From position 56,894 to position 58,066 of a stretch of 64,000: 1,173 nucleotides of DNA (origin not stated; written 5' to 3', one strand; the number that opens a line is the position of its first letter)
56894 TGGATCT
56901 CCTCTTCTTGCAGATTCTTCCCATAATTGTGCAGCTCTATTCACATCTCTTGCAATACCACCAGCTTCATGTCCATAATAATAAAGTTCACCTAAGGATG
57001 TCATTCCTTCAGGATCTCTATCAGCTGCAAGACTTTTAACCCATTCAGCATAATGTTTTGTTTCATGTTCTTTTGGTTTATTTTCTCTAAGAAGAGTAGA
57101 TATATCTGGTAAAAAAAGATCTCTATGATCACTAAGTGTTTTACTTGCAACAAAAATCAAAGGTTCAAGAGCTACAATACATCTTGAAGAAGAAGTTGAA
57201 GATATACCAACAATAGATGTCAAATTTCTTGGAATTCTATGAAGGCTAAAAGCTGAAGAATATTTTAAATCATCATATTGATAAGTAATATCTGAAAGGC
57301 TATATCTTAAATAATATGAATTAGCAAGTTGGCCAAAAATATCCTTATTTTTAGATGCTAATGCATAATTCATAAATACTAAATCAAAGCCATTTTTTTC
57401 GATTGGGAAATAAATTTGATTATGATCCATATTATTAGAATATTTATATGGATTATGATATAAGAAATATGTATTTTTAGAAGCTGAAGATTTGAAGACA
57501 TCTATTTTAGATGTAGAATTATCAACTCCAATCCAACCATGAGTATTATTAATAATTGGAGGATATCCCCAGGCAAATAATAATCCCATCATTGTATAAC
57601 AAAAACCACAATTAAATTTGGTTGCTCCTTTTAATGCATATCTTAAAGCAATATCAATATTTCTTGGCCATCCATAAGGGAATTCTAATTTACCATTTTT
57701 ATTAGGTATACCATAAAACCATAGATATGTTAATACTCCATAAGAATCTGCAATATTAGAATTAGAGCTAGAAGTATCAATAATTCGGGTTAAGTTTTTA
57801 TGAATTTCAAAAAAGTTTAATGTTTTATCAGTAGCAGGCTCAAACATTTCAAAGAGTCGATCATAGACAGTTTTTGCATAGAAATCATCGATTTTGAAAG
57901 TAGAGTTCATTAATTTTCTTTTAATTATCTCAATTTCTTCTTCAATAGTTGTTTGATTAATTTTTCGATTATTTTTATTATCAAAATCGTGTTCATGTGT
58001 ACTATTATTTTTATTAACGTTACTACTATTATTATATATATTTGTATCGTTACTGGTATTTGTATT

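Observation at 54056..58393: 4.3-kb intronless gene for a membrane protein combining a transglutaminase/papain-like Cys-His core with Sel1 repeats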

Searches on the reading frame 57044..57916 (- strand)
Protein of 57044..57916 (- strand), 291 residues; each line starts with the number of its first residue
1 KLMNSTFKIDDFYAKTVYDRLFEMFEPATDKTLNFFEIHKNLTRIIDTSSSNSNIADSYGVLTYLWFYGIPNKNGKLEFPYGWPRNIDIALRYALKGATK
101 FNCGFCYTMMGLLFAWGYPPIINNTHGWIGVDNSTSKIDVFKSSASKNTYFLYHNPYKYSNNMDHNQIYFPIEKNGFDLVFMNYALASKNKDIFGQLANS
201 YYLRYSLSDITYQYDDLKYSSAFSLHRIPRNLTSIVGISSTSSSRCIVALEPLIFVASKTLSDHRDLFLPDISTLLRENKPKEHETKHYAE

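Call 20: predict_structure(alignment_id=A2)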
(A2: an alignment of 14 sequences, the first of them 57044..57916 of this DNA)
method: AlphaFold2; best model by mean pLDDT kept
length: 291 residues; sequences in the alignment: 14
mean_pLDDT: 45.1   pTM: 0.52
mean pLDDT of the five models: 45.1, 41.8, 39.5, 37.7, 36.3
residues with pLDDT >= 90: 0; 70-90: 24; 50-70: 99; < 50: 168
segments of 3 or more residues with pLDDT < 50: 1-19, 26-28, 119-178, 204-258, 264-291
pLDDT, mean of each block of 10 residues (from residue 1): 32 41 49 68 70 67 75 62 61 60 58 55 29 24 23 22 25 35 58 58 47 34 30 24 30 47 47 37 39 33
secondary structure, 60 per line:
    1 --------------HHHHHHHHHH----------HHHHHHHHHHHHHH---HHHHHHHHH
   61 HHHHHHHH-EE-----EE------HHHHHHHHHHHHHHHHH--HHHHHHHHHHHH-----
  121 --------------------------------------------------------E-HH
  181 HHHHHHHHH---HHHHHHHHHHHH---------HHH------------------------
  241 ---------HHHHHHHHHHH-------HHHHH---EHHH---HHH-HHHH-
elements in order: H15-24 H35-48 H52-68 H85-101 H104-115 H179-189 H193-204 H250-260 H268-272 H287-290

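Call 22: search_protein_representatives(alignment_id=A2)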
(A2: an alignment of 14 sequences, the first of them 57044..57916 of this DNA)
Query: 14 sequences, 288 profile positions. Proteins with E-value up to 0.001 (for the whole library): 43; up to 1e-10: 26; up to 1e-30: 7. The best 43 are listed.
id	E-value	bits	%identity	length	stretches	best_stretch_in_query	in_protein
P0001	1.3e-161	552.7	-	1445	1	1-288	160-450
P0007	2.3e-151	519.1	-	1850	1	1-288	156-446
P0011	2.0e-138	476.6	-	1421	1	2-288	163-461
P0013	7.9e-104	363.1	-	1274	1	16-288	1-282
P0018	2.8e-53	197.2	-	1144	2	33-234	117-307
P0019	1.9e-36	142.0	-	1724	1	54-287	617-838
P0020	2.5e-36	141.6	-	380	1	50-287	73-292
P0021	1.3e-27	113.0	-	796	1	19-262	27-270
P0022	1.4e-27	112.9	-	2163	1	37-274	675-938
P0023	9.0e-26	106.9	-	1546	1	55-267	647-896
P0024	2.1e-24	102.4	-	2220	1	55-259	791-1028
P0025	2.8e-22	95.5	-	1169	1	59-263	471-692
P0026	1.2e-21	93.4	-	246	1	32-209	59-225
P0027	1.6e-21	93.0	-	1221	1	52-280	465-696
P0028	6.5e-20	87.7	-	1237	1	55-234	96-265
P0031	4.2e-15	71.9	-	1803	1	37-198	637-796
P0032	8.0e-15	71.0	-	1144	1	19-205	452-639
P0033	2.0e-14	69.7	-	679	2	55-130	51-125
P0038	4.1e-12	62.1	-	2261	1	42-204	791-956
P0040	1.9e-10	56.6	-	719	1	40-272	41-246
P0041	9.1e-10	54.4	-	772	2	51-120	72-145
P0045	5.2e-08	48.6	-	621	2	57-119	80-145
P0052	2.5e-05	39.8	-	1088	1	51-213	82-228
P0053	9.1e-05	38.0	-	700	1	84-234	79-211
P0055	2.4e-04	36.6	-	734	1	16-118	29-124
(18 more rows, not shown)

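Call 24: list_cluster_members(proteins=[P0018, P0019, P0020, P0021, P0022, P0023, P0024, P0025, P0027, P0028])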
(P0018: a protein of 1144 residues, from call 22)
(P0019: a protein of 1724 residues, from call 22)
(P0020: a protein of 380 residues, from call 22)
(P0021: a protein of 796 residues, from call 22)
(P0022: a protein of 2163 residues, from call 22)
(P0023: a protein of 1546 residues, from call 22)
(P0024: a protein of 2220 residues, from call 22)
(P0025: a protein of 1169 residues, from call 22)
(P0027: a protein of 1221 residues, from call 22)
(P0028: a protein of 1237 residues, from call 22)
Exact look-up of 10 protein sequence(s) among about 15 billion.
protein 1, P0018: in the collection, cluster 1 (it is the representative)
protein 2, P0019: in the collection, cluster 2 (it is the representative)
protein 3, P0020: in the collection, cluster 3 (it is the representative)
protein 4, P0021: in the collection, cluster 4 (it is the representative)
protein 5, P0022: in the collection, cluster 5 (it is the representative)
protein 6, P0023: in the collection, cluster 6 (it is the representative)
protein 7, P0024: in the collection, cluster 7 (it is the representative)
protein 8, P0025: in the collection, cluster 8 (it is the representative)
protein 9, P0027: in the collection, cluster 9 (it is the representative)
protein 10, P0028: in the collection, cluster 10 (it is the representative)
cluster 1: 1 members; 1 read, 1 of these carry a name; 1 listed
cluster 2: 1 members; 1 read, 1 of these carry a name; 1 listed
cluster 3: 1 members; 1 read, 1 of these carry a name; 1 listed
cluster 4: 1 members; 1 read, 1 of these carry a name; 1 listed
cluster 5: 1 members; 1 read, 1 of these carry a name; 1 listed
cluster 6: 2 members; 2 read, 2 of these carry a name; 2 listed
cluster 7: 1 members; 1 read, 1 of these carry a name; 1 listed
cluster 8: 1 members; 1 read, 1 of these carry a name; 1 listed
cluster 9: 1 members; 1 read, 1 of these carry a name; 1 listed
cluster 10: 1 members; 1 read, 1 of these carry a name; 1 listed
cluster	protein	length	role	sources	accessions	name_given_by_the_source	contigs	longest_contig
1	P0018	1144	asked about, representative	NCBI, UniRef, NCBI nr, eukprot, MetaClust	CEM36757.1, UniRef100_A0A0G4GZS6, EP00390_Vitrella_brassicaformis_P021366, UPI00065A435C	unnamed protein product [Vitrella brassicaformis CCMP3155] | Uncharacterized protein n=2 Tax=Vitrella brassicaformis TaxID=1169539 ... | CEM36757.1 unnamed protein product [Vitrella brassicaformis CCMP3155]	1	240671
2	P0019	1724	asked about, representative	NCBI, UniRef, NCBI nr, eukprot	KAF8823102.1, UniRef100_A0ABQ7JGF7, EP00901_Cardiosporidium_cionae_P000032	Sel1 repeat-containing protein [Cardiosporidium cionae] | Sel1 repeat-containing protein n=1 Tax=Cardiosporidium cionae TaxID=476202 ... | KAF8823102.1 Sel1 repeat-containing protein [Cardiosporidium cionae]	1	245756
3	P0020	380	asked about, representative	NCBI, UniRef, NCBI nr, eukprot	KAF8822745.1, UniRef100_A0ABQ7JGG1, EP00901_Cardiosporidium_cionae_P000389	Sel1 repeat-containing protein [Cardiosporidium cionae] | Sel1 repeat-containing protein n=1 Tax=Cardiosporidium cionae TaxID=476202 ... | KAF8822745.1 Sel1 repeat-containing protein [Cardiosporidium cionae]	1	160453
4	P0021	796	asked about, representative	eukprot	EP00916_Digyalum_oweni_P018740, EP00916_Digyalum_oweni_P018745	GHVL01031329.1.p1 GENE.GHVL01031329.1~~GHVL01031329.1.p1 ORF type:complete len:797 ...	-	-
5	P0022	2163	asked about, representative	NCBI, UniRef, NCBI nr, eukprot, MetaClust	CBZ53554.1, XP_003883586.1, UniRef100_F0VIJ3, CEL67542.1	hypothetical protein NCLIV_033410 [Neospora caninum Liverpool] | Sel1 repeat-containing protein n=1 Tax=Neospora caninum (strain Liverpool) TaxID=572307 ... | XP_003883586.1 hypothetical protein NCLIV_033410 [Neospora caninum Liverpool]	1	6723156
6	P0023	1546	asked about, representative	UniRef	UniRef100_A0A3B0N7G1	Sel1 repeat, putative n=1 Tax=Theileria annulata TaxID=5874 RepID=A0A3B0N7G1_THEAN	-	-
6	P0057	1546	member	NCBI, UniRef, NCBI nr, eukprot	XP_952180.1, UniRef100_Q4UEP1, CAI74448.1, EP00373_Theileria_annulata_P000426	uncharacterized protein TA13720 [Theileria annulata] | Sel1 repeat n=1 Tax=Theileria annulata TaxID=5874 RepID=Q4UEP1_THEAN | XP_952180.1 hypothetical protein TA13720 [Theileria annulata]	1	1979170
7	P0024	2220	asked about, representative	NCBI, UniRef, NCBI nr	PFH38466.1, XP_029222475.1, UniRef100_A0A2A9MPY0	Sel1 repeat-containing protein [Besnoitia besnoiti] | Sel1 repeat-containing protein n=1 Tax=Besnoitia besnoiti TaxID=94643 ...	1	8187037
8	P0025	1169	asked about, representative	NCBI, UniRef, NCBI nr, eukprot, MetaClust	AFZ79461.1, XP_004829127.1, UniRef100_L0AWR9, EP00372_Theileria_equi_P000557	hypothetical protein BEWA_023090 [Theileria equi strain WA] | Uncharacterized protein n=1 Tax=Theileria equi strain WA TaxID=1537102 RepID=L0AWR9_THEEQ | XP_004829127.1 hypothetical protein BEWA_023090 [Theileria equi strain WA]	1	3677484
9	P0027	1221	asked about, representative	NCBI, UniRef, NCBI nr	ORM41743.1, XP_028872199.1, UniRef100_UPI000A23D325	uncharacterized protein BXIN_2781 [Babesia sp. Xinjiang] | uncharacterized protein n=1 Tax=Babesia sp. Xinjiang TaxID=462227 RepID=UPI000A23D325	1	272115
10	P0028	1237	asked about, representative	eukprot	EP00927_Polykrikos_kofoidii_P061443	TRINITY_DN56282_c0_g1_i1.p1 TRINITY_DN56282_c0_g1~~TRINITY_DN56282_c0_g1_i1.p1 ORF ...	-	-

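Call 25: search_protein_families(library=pfam, alignment_id=A3, max_evalue=0.001)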
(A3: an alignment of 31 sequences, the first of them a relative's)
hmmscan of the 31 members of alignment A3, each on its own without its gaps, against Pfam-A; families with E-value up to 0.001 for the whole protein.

A. member 1, P0018 (1144 aa): 1 family
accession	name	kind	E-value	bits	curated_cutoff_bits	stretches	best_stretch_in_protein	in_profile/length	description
PF08238.18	Sel1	-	1e-15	58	30.7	1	410-446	2-35/36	Sel1 repeat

B. families by the number of members that match (of 31 scanned): 1 family
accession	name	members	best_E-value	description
PF08238.18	Sel1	20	7.4e-21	Sel1 repeat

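Call 30: list_cluster_members(proteins=[P0033, P0040, P0041, P0045, P0053, P0055, P0052, P0032, P0031, P0038])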
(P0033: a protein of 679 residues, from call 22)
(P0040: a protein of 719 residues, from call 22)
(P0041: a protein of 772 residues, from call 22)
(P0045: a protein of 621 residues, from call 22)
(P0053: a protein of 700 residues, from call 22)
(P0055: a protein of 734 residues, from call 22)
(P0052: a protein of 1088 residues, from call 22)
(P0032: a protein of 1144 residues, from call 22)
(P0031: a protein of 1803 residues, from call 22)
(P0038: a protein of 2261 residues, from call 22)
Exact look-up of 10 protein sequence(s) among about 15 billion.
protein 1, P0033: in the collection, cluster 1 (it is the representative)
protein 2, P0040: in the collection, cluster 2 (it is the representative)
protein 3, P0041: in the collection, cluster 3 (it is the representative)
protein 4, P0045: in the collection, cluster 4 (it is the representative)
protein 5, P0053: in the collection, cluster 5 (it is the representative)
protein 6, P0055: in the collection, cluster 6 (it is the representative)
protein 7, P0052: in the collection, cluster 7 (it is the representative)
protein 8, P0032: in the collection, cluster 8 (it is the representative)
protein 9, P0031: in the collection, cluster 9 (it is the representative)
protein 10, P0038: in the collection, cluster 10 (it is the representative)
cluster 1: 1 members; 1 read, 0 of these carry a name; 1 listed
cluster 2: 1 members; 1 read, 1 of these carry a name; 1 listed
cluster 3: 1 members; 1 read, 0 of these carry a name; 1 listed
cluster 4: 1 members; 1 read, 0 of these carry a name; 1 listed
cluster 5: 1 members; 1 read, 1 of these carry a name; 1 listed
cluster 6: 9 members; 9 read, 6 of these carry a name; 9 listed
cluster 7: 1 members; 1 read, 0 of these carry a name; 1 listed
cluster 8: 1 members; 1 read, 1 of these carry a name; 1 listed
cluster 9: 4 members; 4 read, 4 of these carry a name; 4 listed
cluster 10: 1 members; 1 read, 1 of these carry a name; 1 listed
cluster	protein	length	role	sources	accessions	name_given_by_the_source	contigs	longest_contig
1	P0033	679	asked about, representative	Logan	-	-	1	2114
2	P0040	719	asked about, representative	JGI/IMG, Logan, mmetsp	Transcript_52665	Transcript_52665/g.120083 ORF Transcript_52665/g.120083 Transcript_52665/m.120083 ...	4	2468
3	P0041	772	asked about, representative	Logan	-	-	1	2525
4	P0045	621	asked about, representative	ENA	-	-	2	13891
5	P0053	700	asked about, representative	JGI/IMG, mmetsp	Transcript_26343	Transcript_26343/g.63447 ORF Transcript_26343/g.63447 Transcript_26343/m.63447 ...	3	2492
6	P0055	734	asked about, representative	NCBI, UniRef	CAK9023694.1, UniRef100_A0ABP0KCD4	unnamed protein product [Durusdinium trenchii] | Uncharacterized protein n=2 Tax=Durusdinium trenchii TaxID=1381693 RepID=A0ABP0KCD4_9DINO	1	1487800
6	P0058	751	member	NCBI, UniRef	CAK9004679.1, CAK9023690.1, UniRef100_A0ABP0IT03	unnamed protein product [Durusdinium trenchii] | Uncharacterized protein n=2 Tax=Durusdinium trenchii TaxID=1381693 RepID=A0ABP0IT03_9DINO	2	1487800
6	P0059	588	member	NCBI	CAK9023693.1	unnamed protein product [Durusdinium trenchii]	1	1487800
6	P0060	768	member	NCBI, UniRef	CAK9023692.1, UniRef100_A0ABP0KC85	unnamed protein product [Durusdinium trenchii] | Uncharacterized protein n=2 Tax=Durusdinium trenchii TaxID=1381693 RepID=A0ABP0KC85_9DINO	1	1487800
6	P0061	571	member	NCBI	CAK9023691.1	unnamed protein product [Durusdinium trenchii]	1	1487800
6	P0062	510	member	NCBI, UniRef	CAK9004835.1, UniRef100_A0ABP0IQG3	Uncharacterized protein SCF082_LOCUS8342 [Durusdinium trenchii] | Uncharacterized protein n=1 Tax=Durusdinium trenchii TaxID=1381693 RepID=A0ABP0IQG3_9DINO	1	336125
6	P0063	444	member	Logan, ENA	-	-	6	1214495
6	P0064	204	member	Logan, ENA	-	-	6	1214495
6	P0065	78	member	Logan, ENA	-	-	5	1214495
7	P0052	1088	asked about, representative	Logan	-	-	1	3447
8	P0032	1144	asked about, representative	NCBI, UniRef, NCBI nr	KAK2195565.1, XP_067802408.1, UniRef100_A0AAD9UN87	bifunctional Tetratricopeptide-like helical domain superfamily/Sel1-like repeat [Babesia ... | Bifunctional Tetratricopeptide-like helical domain superfamily/Sel1-like repeat n=1 ...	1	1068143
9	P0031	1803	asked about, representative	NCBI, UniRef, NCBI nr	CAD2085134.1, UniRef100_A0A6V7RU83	conserved Plasmodium protein, unknown function [Plasmodium vinckei brucechwatti] | Sel1 repeat-containing protein n=1 Tax=Plasmodium vinckei brucechwatti TaxID=119398 ...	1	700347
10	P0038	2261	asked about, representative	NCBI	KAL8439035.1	hypothetical protein Efla_002444 [Eimeria flavescens]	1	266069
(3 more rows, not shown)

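Call 31: search_solved_structures(query=P0021, max_evalue=0.01, show_alignments=0)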
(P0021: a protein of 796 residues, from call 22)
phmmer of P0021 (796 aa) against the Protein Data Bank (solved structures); distinct sequences matched with E-value up to 0.01: 11.
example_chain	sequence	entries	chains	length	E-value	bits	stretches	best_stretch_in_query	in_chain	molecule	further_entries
6deh_A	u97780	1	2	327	1.5e-07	33.2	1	318-472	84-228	TPR repeat protein, protein-protein interaction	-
6ok3_A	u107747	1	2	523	1.5e-06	29.9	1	282-434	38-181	Sel1 repeat protein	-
6ork_A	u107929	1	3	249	1.8e-06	29.7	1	321-435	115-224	Sel1 repeat protein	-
6ur7_A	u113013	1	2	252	3.9e-05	25.3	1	389-478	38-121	Sel1 repeat family protein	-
4bwr_A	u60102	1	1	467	0.00012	23.7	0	321-464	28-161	PROTEIN CORRESPONDING TO LOCUS C5321 FROM CFT073 E.COLI STRAIN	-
8ket_C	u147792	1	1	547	0.00073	21.1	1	289-549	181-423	Protein sel-1 homolog 1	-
9uav_C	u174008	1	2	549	0.00076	21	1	288-549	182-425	Protein sel-1 homolog 1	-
6onw_A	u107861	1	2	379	0.00082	20.9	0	327-430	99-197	Sel1 repeat protein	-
8sxq_A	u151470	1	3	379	0.00088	20.8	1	319-477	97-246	SEL-1 repeat protein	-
8kes_D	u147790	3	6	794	0.003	19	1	288-549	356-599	Protein sel-1 homolog 1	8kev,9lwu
5b26_A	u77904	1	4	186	0.0035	18.8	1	289-429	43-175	Protein sel-1 homolog 1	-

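Call 32: search_solved_structures(query=P0053, max_evalue=0.01, show_alignments=1)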
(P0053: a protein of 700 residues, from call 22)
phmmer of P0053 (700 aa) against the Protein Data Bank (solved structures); distinct sequences matched with E-value up to 0.01: 12.
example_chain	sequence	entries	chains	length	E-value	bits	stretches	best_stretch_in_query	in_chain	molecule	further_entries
6ok3_A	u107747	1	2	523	3.2e-12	48.9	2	263-444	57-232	Sel1 repeat protein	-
4bwr_A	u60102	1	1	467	3.3e-11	45.6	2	251-391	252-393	PROTEIN CORRESPONDING TO LOCUS C5321 FROM CFT073 E.COLI STRAIN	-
8ket_C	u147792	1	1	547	8.8e-09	37.6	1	247-506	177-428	Protein sel-1 homolog 1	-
9uav_C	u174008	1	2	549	1.2e-08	37.1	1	243-509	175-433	Protein sel-1 homolog 1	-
8kes_D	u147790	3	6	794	2.7e-08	35.9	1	246-510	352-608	Protein sel-1 homolog 1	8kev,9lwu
6deh_A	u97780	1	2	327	4.5e-08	35.2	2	262-385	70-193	TPR repeat protein, protein-protein interaction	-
9og0_C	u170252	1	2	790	1.7e-07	33.3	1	243-504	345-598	Protein sel-1 homolog 1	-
8sxq_A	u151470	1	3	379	5.8e-07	31.6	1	261-426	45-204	SEL-1 repeat protein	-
6ork_A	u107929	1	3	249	4.1e-06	28.8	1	273-419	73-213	Sel1 repeat protein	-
5b26_A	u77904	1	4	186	4.4e-06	28.6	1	251-425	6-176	Protein sel-1 homolog 1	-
6ur7_A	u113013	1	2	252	5.3e-05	25.1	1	267-418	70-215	Sel1 repeat family protein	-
9fqr_Il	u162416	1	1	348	0.00014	23.6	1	271-383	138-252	LRP2-binding protein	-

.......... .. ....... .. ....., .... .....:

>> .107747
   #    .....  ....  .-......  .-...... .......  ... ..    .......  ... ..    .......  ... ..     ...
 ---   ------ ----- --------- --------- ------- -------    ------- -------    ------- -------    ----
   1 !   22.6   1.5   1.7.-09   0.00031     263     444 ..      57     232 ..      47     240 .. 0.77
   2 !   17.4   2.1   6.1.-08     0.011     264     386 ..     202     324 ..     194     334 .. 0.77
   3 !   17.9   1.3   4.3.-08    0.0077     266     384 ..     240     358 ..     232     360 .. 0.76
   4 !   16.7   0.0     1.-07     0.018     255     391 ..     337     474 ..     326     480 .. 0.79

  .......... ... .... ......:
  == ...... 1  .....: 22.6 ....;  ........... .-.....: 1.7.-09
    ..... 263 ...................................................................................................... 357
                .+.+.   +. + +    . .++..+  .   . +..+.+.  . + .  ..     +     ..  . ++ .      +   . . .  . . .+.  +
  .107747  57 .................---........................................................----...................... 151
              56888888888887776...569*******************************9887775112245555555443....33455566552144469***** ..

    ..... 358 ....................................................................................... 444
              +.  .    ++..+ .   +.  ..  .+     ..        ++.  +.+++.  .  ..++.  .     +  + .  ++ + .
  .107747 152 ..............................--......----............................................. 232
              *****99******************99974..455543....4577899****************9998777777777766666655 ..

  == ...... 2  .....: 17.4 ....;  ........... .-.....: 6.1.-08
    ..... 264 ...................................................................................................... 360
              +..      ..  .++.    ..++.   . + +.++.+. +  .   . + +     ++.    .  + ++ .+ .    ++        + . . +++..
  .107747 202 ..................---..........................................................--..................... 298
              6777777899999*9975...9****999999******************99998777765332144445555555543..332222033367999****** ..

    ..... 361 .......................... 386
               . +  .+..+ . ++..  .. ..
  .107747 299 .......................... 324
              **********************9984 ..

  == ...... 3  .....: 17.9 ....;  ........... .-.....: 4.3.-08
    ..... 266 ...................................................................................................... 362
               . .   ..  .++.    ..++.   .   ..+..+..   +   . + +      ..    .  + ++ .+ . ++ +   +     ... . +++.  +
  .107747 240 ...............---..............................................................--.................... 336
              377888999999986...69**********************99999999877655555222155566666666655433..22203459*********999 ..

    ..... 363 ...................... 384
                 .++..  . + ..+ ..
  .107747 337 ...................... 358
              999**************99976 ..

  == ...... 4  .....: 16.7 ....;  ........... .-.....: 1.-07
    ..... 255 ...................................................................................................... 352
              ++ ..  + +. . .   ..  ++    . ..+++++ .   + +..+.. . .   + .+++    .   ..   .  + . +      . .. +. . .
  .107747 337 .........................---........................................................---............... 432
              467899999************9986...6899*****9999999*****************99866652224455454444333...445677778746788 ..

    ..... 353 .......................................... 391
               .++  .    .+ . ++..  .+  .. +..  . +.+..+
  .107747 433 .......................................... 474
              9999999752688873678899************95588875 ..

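Call 46: fold_search(model_id=the predicted structure, library=pdb)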
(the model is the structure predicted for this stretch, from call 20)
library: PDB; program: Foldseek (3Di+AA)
matches with E <= 10: 52; with E <= 0.001: 0
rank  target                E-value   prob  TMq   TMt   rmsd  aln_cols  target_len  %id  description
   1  6w2v_B                9.5e-01  0.23  0.22  0.26  13.5       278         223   12  Junction 23, DHR14-DHR18 (released 2020-04-15)
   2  6w2v_A                1.1e+00  0.21  0.22  0.27  12.9       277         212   14  Junction 23, DHR14-DHR18 (released 2020-04-15)
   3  1pc2_MODEL_1_A        1.8e+00  0.54  0.19  0.34  10.1       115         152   14  Solution structure of human mitochondria fission protein Fis1 (released 2003-12-09)
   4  8u1z_A                2.1e+00  0.51  0.19  0.40   9.8       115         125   14  Crystal structure of the Fis1 cytosolic domain bound to a peptide inhibitor (released 2024-09-04)
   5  5h78_A                2.2e+00  0.54  0.21  0.30   5.5       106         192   13  Crystal structure of the PKA-DHR14 fusion protein (released 2017-06-28)
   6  6onw_A                2.7e+00  0.30  0.18  0.15  17.7       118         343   16  Crystal structure of Sel1 repeat protein from Oxalobacter formigenes (released 2020-04-29)
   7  2qk1                  3.4e+00  0.20  0.19  0.22  15.3       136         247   14  Structural Basis of Microtubule Plus End Tracking by XMAP215, CLIP-170 and EB1 (released 2007-10-02)
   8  6mzf_E                3.4e+00  0.14  0.15  0.10  15.5       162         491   12  Structural Basis of Tubulin Recruitment and Assembly by Microtubule Polymerases with Tumor Overexpressed Gene (TOG) Do (released 2018-11-28)
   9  4cr2_R                3.7e+00  0.44  0.19  0.14   3.4        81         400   12  Deep classification of a large cryo-EM dataset defines the conformational landscape of the 26S proteasome (released 2014-04-02)
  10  5cwh                  3.7e+00  0.30  0.21  0.33   8.4       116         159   13  Crystal structure of de novo designed helical repeat protein DHR14 (released 2015-12-16)
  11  5h7c_C                4.0e+00  0.25  0.20  0.16   7.8       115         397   13  Crystal structure of a repeat protein with two Protein A-DHR14 repeat modules (released 2017-06-28)
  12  1elk_A                4.4e+00  0.08  0.13  0.20   9.8       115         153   15  VHS domain of TOM1 protein from H. sapiens (released 2000-03-22)
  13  6ok3_A                4.6e+00  0.25  0.17  0.10   9.5        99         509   11  Crystal structure of Sel1 repeat protein from Oxalobacter formigenes (released 2020-04-15)
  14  7x8a_D                5.3e+00  0.09  0.19  0.10   7.5       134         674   16  Cryo-EM structure of a bacterial protein complex (released 2022-11-16)
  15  3ldz_A                5.3e+00  0.07  0.12  0.18   8.9       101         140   10  Crystal structure of human STAM1 VHS domain in complex with ubiquitin (released 2010-03-02)
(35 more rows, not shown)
